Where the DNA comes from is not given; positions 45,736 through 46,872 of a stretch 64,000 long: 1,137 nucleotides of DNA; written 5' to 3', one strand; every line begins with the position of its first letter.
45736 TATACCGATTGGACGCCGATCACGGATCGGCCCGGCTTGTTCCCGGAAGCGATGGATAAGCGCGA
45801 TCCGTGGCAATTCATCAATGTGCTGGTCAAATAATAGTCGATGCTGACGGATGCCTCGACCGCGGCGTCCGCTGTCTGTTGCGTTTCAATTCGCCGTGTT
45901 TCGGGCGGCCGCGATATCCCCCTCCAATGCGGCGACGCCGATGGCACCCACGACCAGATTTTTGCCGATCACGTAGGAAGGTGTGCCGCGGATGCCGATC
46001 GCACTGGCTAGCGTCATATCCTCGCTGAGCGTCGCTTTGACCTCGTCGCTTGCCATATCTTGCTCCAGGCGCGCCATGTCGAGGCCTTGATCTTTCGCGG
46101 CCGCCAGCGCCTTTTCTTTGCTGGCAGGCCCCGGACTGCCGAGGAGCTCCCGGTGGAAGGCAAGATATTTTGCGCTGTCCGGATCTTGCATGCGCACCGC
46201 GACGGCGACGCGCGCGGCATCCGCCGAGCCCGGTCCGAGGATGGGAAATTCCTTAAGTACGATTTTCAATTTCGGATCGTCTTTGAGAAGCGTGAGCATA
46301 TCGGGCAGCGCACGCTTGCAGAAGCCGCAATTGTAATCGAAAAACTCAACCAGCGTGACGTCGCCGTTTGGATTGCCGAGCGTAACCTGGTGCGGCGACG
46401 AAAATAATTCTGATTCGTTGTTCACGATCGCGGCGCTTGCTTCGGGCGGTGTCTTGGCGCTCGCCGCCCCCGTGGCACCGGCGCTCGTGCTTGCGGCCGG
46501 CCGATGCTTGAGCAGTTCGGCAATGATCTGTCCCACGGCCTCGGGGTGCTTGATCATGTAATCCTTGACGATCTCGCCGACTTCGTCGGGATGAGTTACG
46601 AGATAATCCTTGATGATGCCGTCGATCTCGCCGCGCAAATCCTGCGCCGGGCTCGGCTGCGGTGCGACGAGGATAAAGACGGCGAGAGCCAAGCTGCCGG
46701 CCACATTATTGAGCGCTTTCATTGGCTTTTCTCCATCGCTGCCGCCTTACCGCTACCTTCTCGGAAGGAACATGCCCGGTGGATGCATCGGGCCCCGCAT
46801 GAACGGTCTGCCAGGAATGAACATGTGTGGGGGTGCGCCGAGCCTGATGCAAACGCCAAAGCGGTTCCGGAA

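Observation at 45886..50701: Operon of two extremely cysteine-rich secreted proteins followed by a dedicated DsbA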

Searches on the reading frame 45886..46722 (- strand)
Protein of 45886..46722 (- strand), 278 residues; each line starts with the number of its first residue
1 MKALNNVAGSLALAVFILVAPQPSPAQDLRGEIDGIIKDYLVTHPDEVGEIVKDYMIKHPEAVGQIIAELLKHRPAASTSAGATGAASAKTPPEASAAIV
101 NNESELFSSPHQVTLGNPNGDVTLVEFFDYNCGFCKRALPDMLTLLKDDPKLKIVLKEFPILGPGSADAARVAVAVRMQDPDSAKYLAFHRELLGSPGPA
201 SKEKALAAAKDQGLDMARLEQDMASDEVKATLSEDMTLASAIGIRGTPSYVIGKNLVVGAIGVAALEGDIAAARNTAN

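Call 3: search_protein_families(library=pfam, proteins=[window:45886-46722:-], max_evalue=1)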
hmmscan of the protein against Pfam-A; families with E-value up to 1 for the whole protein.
window:45886-46722:- (278 aa): 6 families
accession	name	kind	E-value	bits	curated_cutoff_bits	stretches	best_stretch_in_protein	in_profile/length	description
PF01323.26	DSBA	-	1.1e-26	94.2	25.6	1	123-270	1-190/191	DSBA-like thioredoxin domain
PF13462.12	Thioredoxin_4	-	5.3e-17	62.9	23.2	1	109-267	2-160/165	Thioredoxin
PF18312.6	ScsC_N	-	2e-07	31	25.8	2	46-61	3-18/34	Copper resistance protein ScsC N-terminal domain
PF13743.12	Thioredoxin_5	-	8.8e-07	29.3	27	1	200-252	109-163/186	Thioredoxin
PF13098.12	Thioredoxin_2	-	0.0013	19.5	27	1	119-253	4-82/104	Thioredoxin-like domain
PF00085.26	Thioredoxin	-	0.097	13.1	23.5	1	121-150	19-48/103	Thioredoxin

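Call 4: search_protein_families(library=ncbifam, proteins=[window:45886-46722:-], max_evalue=1)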
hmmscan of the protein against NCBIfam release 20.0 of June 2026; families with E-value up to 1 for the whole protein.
window:45886-46722:- (278 aa): 5 families
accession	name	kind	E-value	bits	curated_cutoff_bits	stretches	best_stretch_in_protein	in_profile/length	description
NF041057.1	Rcas_1661_fam_Se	equivalog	1.3e-11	44.5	190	1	86-260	54-234/247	Rcas_1661 family thioredoxin-like (seleno)lipoprotein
NF008129.0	PRK10877.1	equivalog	0.0001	21.7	215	1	185-259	140-215/237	bifunctional protein-disulfide isomerase/oxidoreductase DsbC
NF008657.0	PRK11657.1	equivalog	0.0039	16.5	124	1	202-252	175-225/251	thiol:disulfide interchange protein DsbG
NF006898.0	PRK09381.1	equivalog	0.066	13.6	138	0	232-267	61-96/109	thioredoxin TrxA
NF047695.1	ThlDiSintDsbAHaem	equivalog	0.1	12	290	1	121-264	39-185/206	thiol:disulfide interchange protein DsbA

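Call 18: search_solved_structures(query=window:45886-46722:-, max_evalue=0.001, show_alignments=2)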
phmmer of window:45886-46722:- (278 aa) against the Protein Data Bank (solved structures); distinct sequences matched with E-value up to 0.001: 18.
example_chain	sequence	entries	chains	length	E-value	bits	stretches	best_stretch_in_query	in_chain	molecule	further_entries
3gyk_A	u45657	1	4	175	4e-41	144.8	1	102-276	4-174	27kDa outer membrane protein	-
7rgv_A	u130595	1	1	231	6.9e-27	98.2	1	45-266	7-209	Thioredoxin domain-containing protein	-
6eez_A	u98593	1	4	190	8.7e-21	78.2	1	106-266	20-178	DsbA-like disulfide oxidoreductase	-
7jve_A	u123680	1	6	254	5e-18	69.1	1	36-254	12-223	DsbA family protein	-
4gxz_A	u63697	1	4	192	6e-18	68.9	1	97-270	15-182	Suppression of copper sensitivity protein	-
4xvw_A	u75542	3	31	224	9e-18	68.3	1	96-267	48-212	DsbA-like protein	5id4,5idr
6mhh_A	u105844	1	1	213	1.4e-17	67.7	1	98-267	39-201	Metal resistance protein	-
6nen_A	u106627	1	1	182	3e-17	66.6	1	98-267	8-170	Copper resistance protein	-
9edl_A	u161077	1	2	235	7.4e-08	35.8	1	98-252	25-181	Conserved hypothetical lipoprotein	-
4pwp_A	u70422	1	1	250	2.7e-07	33.9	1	110-260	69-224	DsbA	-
4pwo_A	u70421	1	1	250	4.9e-07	33.1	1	114-260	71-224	DsbA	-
7unn_A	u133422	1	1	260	6.5e-07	32.7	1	114-260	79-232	Thioredoxin domain-containing protein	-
9ph2_A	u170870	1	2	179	1.4e-05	28.3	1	119-258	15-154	Thiol:disulfide interchange protein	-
7uno_A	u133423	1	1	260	1.5e-05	28.3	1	114-260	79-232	Thioredoxin domain-containing protein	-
3hd5_A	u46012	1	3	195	1.7e-05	28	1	119-258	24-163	Thiol:disulfide interchange protein dsbA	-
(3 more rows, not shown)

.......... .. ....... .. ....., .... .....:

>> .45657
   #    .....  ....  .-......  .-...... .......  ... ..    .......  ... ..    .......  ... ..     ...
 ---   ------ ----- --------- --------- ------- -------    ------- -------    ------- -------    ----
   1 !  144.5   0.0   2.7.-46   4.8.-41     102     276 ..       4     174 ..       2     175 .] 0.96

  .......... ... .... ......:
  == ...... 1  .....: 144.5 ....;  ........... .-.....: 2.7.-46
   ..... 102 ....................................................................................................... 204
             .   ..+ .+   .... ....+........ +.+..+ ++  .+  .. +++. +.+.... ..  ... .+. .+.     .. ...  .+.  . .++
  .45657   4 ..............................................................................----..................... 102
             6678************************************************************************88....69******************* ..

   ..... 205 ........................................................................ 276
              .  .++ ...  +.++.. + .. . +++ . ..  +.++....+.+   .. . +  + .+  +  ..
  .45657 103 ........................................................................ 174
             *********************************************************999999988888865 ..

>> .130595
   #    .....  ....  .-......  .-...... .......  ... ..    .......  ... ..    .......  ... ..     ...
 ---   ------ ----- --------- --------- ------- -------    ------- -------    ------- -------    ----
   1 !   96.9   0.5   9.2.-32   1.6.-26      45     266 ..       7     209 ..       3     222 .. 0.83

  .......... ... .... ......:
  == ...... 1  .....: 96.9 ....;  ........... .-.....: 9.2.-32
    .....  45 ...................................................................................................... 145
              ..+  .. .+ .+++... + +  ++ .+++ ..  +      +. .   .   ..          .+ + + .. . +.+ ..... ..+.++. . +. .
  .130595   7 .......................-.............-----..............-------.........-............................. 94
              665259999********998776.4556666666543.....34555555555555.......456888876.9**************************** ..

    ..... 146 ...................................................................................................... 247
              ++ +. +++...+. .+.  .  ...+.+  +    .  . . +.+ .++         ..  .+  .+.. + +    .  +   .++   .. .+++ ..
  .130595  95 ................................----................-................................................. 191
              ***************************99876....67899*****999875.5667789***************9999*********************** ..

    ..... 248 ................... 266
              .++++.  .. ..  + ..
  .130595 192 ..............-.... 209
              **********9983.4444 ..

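Call 38: find_related_loci(query=A4, collection=metagenome_contigs, flank=6000)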
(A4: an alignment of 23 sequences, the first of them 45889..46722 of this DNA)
Query A4 (278 aa) in metagenome_contigs; peptide patterns used: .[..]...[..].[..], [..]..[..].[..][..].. (x = any residue, [..] = any of these).
600 stretches matched a pattern (row limit reached: there are more); 570 encode a relative of the query (tblastn E <= 1e-3); the best 80 are kept; 80 distinct loci.
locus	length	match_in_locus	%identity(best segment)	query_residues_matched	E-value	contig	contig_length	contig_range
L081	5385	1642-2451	82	1-270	2e-132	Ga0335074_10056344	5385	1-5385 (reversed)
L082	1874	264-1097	67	1-277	7e-132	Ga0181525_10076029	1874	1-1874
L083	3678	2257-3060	68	7-275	2e-123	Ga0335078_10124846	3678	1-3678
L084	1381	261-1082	67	1-275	1e-129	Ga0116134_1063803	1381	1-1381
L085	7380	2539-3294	67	7-270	1e-114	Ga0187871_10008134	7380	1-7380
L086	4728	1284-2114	65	1-275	4e-113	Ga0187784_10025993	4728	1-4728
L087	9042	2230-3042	64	2-277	1e-112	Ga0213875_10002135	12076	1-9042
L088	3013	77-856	67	23-274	1e-114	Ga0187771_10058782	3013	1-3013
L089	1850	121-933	54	1-274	5e-99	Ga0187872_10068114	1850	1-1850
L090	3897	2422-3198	55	7-273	3e-90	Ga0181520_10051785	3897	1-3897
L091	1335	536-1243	58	26-275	2e-93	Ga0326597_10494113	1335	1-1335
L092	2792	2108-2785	58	24-253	2e-87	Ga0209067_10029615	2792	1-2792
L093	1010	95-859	52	1-278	1e-92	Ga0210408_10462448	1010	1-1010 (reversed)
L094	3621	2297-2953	56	47-278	9e-83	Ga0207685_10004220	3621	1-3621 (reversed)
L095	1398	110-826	52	32-275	2e-87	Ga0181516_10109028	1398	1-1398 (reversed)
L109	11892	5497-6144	56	47-275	1e-78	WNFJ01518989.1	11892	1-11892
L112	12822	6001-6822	52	11-274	3e-78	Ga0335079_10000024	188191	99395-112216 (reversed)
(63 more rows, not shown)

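Call 48: search_protein_families(library=pfam, proteins=[L109:2097-3065:+, L109:3019-3921:+, L109:3958-6147:+, L109:6204-6791:+, L109:6821-8995:+, L109:948-1571:+, L109:1568-2092:+, L112:2278-5460:+, L112:202-1446:+, L112:5926-6840:+], max_evalue=0.001)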
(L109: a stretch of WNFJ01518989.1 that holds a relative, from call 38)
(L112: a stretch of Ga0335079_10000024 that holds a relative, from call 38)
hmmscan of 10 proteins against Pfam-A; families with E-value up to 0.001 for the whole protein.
L109:2097-3065:+ (322 aa): 3 families
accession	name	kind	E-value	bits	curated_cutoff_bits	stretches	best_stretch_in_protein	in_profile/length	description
PF04442.19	CtaG_Cox11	-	3.5e-54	183.4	25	1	46-188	4-148/148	Cytochrome c oxidase assembly protein CtaG/Cox11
PF00034.26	Cytochrom_C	-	3.5e-08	35.1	21.3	1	210-302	2-88/90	Cytochrome c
PF13442.11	Cytochrome_CBB3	-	0.00024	21.8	27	1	208-300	2-68/68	Cytochrome C oxidase, cbb3-type, subunit III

L109:3019-3921:+ (300 aa): 5 families
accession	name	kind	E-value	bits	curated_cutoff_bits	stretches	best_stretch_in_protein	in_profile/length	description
PF01323.26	DSBA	-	1.8e-28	100.1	25.6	1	146-290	1-191/191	DSBA-like thioredoxin domain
PF13462.12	Thioredoxin_4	-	1e-21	78.2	23.2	1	133-290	3-164/165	Thioredoxin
PF18312.6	ScsC_N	-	2.1e-11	43.8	25.8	1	81-110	2-31/34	Copper resistance protein ScsC N-terminal domain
PF13098.12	Thioredoxin_2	-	4.8e-07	30.5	27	1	142-289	4-104/104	Thioredoxin-like domain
PF13743.12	Thioredoxin_5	-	6.9e-05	23.1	27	1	222-273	114-165/186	Thioredoxin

L109:3958-6147:+ (729 aa): 7 families
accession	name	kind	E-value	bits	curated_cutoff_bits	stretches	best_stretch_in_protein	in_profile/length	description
PF13386.12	DsbD_2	-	1.5e-35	123.3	24.9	1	136-340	2-198/199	Cytochrome C biogenesis protein transmembrane region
PF01323.26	DSBA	-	1.4e-24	87.4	25.6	1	578-724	2-190/191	DSBA-like thioredoxin domain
PF13462.12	Thioredoxin_4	-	2.3e-19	70.6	23.2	1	565-722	4-161/165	Thioredoxin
PF00403.32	HMA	-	4.9e-09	36.9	24.8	1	15-73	2-61/62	Heavy-metal-associated domain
PF18312.6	ScsC_N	-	1.6e-05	25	25.8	1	511-543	1-33/34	Copper resistance protein ScsC N-terminal domain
PF13743.12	Thioredoxin_5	-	6.4e-05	23.2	27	1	637-706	92-163/186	Thioredoxin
PF13098.12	Thioredoxin_2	-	9.2e-05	23.2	27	1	573-710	4-85/104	Thioredoxin-like domain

L109:6204-6791:+ (195 aa): 0 families

L109:6821-8995:+ (724 aa): 5 families
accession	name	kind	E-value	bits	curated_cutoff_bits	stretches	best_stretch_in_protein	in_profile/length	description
PF00122.25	E1-E2_ATPase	-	4.1e-63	212.6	28.1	1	217-396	2-181/181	E1-E2 ATPase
PF00702.32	Hydrolase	-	1.7e-38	133.4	26.4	1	412-630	1-191/191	haloacid dehalogenase-like hydrolase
PF00403.32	HMA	-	2.7e-13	50.5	24.8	1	5-65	1-61/62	Heavy-metal-associated domain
PF12710.13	HAD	-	2.6e-06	28.4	27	1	548-626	85-188/189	haloacid dehalogenase-like hydrolase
PF08282.18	Hydrolase_3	-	0.00014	22.2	20.9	0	606-649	199-242/255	haloacid dehalogenase-like hydrolase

L109:948-1571:+ (207 aa): 2 families
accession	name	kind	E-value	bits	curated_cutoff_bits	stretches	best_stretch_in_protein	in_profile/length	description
PF02630.20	SCO1-SenC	-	4.4e-50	169.5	22.8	1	45-181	1-134/134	SCO1/SenC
PF00578.27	AhpC-TSA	-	9.9e-07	29.2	26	1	48-179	8-119/124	AhpC/TSA family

L109:1568-2092:+ (174 aa): 1 family
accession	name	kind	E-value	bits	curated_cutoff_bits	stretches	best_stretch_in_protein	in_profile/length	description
PF04314.18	PCuAC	-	9.2e-36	122.5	29.4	1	38-143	1-106/109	Copper chaperone PCu(A)C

L112:2278-5460:+ (1060 aa): 0 families

L112:202-1446:+ (414 aa): 0 families

L112:5926-6840:+ (304 aa): 4 families
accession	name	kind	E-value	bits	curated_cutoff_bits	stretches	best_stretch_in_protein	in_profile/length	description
PF01323.26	DSBA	-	3.8e-25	89.2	25.6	1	148-296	1-191/191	DSBA-like thioredoxin domain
PF13462.12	Thioredoxin_4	-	5.1e-17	63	23.2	1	135-295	3-163/165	Thioredoxin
PF13743.12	Thioredoxin_5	-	2.4e-06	27.8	27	1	200-279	83-165/186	Thioredoxin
PF13098.12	Thioredoxin_2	-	4.4e-05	24.2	27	1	145-293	5-102/104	Thioredoxin-like domain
